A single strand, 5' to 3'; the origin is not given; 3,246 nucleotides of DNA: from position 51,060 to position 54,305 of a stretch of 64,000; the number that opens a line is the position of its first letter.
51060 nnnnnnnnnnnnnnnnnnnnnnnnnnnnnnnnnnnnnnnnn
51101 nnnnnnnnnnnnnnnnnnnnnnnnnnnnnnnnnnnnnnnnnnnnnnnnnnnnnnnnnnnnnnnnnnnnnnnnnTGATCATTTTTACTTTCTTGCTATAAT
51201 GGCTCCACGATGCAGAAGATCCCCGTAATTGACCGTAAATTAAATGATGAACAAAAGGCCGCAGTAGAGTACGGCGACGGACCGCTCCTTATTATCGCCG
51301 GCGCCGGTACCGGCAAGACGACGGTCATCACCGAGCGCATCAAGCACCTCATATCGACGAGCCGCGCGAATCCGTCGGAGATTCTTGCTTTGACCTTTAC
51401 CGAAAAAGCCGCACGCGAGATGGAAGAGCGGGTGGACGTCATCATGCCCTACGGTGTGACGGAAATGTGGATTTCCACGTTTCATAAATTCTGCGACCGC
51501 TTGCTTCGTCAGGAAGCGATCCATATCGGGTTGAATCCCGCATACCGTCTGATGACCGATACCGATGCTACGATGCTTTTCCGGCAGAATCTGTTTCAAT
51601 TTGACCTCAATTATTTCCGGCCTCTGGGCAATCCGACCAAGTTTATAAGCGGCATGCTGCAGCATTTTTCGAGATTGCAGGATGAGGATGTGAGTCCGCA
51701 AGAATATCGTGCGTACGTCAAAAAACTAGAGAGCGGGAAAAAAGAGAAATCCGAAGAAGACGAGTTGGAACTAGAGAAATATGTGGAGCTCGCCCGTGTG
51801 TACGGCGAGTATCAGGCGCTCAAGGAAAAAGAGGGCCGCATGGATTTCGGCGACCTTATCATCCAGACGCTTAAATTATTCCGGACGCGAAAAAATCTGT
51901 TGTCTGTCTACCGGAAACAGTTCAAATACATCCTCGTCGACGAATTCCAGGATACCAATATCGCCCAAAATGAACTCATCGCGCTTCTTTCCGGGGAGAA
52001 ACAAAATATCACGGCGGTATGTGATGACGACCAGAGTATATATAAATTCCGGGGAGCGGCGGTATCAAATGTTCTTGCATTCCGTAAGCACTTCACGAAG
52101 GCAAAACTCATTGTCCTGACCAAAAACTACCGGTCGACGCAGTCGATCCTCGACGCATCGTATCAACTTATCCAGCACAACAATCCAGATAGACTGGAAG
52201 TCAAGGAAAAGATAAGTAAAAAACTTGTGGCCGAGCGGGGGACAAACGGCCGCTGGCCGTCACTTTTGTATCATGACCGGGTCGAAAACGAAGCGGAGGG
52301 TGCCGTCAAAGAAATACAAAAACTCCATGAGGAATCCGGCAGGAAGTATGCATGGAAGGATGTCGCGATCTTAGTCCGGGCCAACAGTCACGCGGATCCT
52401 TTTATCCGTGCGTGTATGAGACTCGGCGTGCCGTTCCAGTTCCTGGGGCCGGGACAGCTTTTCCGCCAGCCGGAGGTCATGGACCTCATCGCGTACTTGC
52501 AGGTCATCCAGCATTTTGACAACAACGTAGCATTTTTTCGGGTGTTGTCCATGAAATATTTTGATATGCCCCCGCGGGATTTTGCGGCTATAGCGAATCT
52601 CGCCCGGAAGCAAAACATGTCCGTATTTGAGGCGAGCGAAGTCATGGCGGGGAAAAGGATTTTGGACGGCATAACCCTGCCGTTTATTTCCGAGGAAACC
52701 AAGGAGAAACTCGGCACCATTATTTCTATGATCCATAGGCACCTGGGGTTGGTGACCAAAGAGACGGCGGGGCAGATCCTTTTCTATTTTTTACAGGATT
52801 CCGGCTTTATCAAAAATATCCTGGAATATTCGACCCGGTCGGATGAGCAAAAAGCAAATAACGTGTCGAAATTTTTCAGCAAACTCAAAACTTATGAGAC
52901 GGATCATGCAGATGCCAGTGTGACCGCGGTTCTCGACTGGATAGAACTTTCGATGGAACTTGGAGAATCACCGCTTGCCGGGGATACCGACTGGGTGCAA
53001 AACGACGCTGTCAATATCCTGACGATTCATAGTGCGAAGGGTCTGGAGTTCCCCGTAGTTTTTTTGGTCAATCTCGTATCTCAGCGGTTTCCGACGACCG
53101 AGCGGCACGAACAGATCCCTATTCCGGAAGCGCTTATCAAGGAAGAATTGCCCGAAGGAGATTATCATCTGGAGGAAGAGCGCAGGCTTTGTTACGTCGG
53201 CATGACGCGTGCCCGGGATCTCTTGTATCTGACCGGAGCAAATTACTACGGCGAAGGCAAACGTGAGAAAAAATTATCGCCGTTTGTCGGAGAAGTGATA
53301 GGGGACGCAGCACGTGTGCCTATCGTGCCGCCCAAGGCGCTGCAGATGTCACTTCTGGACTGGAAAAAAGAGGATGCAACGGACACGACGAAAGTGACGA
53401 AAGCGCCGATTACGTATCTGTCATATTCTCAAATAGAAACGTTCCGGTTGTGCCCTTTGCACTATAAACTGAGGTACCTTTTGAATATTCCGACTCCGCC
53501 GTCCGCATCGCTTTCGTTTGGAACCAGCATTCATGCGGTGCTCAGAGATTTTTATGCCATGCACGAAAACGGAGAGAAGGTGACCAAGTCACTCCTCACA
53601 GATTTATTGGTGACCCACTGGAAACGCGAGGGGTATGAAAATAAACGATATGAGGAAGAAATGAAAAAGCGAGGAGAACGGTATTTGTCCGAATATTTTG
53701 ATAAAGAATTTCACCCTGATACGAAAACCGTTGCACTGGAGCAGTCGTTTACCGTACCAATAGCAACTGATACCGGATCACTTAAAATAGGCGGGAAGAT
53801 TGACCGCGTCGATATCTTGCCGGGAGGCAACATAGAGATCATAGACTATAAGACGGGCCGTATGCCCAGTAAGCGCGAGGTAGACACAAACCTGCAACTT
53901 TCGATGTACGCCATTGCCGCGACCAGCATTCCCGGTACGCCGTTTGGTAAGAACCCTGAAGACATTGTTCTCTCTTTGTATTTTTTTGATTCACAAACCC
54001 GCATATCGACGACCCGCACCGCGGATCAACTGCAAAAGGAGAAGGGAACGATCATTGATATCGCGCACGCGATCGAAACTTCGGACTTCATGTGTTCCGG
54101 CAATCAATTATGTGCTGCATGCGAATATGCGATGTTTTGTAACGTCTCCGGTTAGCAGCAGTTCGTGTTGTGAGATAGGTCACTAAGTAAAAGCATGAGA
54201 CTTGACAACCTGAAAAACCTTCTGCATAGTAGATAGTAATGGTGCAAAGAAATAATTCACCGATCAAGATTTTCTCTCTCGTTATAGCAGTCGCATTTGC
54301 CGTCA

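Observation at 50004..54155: Low-GC hydrolase/unknown-domain fusion followed by a UvrD helicase with a C-terminal Cas4/AddB-type Fe-S nuclease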

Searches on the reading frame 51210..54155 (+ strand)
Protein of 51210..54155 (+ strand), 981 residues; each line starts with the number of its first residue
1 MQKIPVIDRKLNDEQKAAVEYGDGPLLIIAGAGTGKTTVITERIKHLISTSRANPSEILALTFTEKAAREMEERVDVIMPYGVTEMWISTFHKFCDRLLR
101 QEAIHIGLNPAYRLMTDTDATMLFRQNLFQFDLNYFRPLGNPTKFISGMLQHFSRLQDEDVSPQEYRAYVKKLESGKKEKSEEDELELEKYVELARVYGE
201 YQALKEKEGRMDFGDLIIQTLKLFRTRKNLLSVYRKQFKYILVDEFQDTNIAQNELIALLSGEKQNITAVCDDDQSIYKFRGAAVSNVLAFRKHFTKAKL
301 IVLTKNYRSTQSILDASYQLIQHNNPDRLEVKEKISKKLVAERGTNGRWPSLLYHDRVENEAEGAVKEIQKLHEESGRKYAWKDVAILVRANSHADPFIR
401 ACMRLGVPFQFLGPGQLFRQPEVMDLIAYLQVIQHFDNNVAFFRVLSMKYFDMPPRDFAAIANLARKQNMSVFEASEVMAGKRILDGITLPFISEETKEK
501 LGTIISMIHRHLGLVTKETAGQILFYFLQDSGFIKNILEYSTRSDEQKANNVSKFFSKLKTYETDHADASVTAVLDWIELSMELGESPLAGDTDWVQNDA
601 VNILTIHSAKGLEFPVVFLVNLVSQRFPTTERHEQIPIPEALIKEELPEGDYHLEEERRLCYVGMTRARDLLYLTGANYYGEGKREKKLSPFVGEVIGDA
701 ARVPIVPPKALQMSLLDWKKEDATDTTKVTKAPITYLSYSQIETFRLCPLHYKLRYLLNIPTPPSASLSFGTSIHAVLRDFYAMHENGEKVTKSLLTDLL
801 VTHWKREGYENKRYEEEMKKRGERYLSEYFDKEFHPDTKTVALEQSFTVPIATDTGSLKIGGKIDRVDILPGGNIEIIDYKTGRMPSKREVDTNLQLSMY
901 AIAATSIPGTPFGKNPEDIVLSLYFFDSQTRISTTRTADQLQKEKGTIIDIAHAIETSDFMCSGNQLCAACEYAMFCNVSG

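Call 6: search_protein_families(library=pfam, proteins=[window:51210-54155:+], max_evalue=0.01)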
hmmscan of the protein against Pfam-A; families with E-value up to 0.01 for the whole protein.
window:51210-54155:+ (981 aa): 10 families
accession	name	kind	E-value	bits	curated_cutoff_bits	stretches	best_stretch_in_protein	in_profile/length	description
PF00580.27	UvrD-helicase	-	5.9e-78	262.7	23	1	11-295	1-270/271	UvrD/REP helicase N-terminal domain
PF13361.12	UvrD_C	-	9.3e-53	180.3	25.6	1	301-676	1-347/350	UvrD-like helicase C-terminal domain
PF12705.13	PDDEXK_1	-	2.9e-38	132.7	22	1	737-978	2-247/247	PD-(D/E)XK nuclease superfamily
PF13245.12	AAA_19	-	4.8e-24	85.5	25.1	1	15-281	1-134/134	AAA domain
PF13538.12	UvrD_C_2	-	3.8e-12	46.3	27.4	2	603-626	4-27/52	UvrD-like helicase C-terminal domain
PF10926.14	DUF2800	-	2.2e-07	30.9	21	1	759-907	24-163/368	Protein of unknown function (DUF2800)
PF13604.12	AAA_30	-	5.8e-07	29.9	27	1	10-76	1-67/191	AAA domain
PF01443.25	Viral_helicase1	-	7.8e-07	29.6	21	0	229-380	52-190/228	Viral superfamily 1 RNA helicase core domain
PF13086.12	AAA_11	-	0.00082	19.7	27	1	10-102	1-93/257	AAA domain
PF04851.21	ResIII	-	0.0091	16.4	22.5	0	17-73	17-71/164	Type III restriction enzyme, res subunit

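Call 8: search_protein_families(library=ncbifam, proteins=[window:51210-54155:+], max_evalue=0.01)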
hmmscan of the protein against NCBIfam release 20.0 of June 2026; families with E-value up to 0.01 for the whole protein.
window:51210-54155:+ (981 aa): 21 families
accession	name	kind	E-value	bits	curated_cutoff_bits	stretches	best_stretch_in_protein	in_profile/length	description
TIGR01073.1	pcrA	equivalog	2.6e-139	465.8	911.2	1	10-681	4-617/725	DNA helicase PcrA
NF008743.0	PRK11773.1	equivalog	3.5e-113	379.4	965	1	9-697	8-637/720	DNA helicase II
TIGR01074.1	rep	equivalog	8e-113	378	951.45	1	10-682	1-620/668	DNA helicase Rep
TIGR01075.1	uvrD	equivalog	3.1e-108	362.9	1144.45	2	155-696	126-631/715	DNA helicase II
NF008172.0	PRK10919.1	equivalog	2.2e-84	283.9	1168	1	10-676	2-611/673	DNA helicase Rep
TIGR02785.1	addA_Gpos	equivalog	1.1e-55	189.1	707.65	3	194-320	340-479/1234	helicase-exonuclease AddAB subunit AddA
NF008276.0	PRK11054.1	equivalog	1.4e-49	169.2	543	3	186-330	383-524/684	DNA helicase IV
TIGR02784.1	addA_alphas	equivalog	5.2e-46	157.6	860.75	4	194-323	343-495/1138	double-strand break repair helicase AddA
TIGR00609.1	recB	equivalog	9e-45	153.2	696.05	3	166-327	298-461/1175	exodeoxyribonuclease V subunit beta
NF010487.0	PRK13909.1-4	equivalog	6.9e-29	100.7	759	2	186-440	269-532/924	RecB-like helicase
NF010485.0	PRK13909.1-2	equivalog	4.7e-28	97.9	650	2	188-625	278-635/909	RecB-like helicase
NF008128.0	PRK10876.1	equivalog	2.1e-15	55.5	1697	1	202-325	340-465/1181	exodeoxyribonuclease V subunit beta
NF010484.0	PRK13909.1-1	equivalog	3.8e-13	48.1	1074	2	28-75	10-56/945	RecB-like helicase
NF010486.0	PRK13909.1-3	equivalog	1.2e-12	46.7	1109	2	210-328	301-430/921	RecB-like helicase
TIGR02786.1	addB_alphas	equivalog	8.4e-12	44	486.5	1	753-901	774-924/1024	double-strand break repair protein AddB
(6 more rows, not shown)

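Call 9: search_protein_families(library=padloc, proteins=[window:51210-54155:+], max_evalue=0.01)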
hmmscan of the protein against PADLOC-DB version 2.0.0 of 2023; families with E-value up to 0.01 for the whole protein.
window:51210-54155:+ (981 aa): 64 families (the best 25 are shown)
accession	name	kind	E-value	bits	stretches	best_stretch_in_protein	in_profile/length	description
PDLC00114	GajB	-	8.1e-96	320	1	10-682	7-617/635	UrvD helicase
PDLC03802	RTasHel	-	3.7e-89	298.3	2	7-439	2-366/675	DRT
PDLC00132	GajB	-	1.1e-72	243.6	2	10-325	3-303/625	UrvD helicase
PDLC00117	GajB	-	2.1e-62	209.5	3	174-427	154-395/604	UrvD helicase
PDLC00107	GajB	-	2.9e-48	162.9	2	11-393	15-356/587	UrvD helicase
PDLC00127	GajB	-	5.2e-47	158.6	3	170-316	134-284/594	UrvD helicase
PDLC00103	GajB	-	7e-47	158.6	2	9-394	15-358/612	UrvD helicase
PDLC00123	GajB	-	8.5e-43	144.8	3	208-397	147-320/540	UrvD helicase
PDLC00119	GajB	-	3.4e-41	139.8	2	27-315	19-294/565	UrvD helicase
PDLC00130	GajB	-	1.8e-38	130.2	3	201-324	169-293/589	UrvD helicase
PDLC00112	GajB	-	3.7e-37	126.2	3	202-328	173-302/581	UrvD helicase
PDLC00104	GajB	-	1.8e-35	120.8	1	13-322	6-250/574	UrvD helicase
PDLC00110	GajB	-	6.4e-35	118.8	3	197-339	230-378/725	UrvD helicase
PDLC00121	GajB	-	3.6e-34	116.2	2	168-374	134-329/565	UrvD helicase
PDLC00122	GajB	-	7.2e-33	112.2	2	234-335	159-260/502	UrvD helicase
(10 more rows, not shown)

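Call 10: search_solved_structures(query=window:51210-54152:+, max_evalue=0.001)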
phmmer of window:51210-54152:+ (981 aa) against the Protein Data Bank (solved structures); distinct sequences matched with E-value up to 0.001: 30.
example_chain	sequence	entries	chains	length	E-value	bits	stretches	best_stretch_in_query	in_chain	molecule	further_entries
1pjr_A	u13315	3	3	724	6.2e-89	302.3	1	10-678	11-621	PCRA | ATP-DEPENDENT HELICASE PCRA | HELICASE PCRA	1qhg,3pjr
4c2t_A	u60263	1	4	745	2.8e-80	273.6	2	195-684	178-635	DNA HELICASE II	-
4c2u_A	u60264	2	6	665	2.9e-80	273.6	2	195-678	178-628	DNA HELICASE II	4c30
9dci_A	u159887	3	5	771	1.6e-74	254.6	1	11-677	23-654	ATP-dependent DNA helicase UvrD1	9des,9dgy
2pjr_A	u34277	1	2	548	3.8e-73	250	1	10-584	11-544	PROTEIN (HELICASE PCRA)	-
3lfu_A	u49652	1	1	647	4.7e-73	249.8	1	10-696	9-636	DNA helicase II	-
2is1_A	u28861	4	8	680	7.3e-73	249.1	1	10-696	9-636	DNA helicase II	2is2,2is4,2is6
1uaa_A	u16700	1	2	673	5e-71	243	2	194-676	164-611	PROTEIN (ATP-DEPENDENT DNA HELICASE REP.)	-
6ppu_B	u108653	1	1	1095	4.6e-50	173.7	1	12-632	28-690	UvrD/REP helicase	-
7sjr_B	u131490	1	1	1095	1.2e-49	172.3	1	12-632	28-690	DNA helicase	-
6ppr_B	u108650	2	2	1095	5.9e-49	170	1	12-632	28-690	UvrD/REP helicase | DNA 3'-5' helicase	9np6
6ppj_B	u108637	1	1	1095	1.4e-45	158.8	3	372-632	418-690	UvrD/REP helicase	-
1qhh_B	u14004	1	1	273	3e-42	147.8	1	195-448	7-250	PROTEIN (PCRA (SUBUNIT))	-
1qhh_A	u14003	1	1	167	2.2e-28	102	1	10-130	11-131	PROTEIN (PCRA (SUBUNIT))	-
3u44_A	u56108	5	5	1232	5.7e-28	100.6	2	187-628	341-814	ATP-dependent helicase/nuclease subunit A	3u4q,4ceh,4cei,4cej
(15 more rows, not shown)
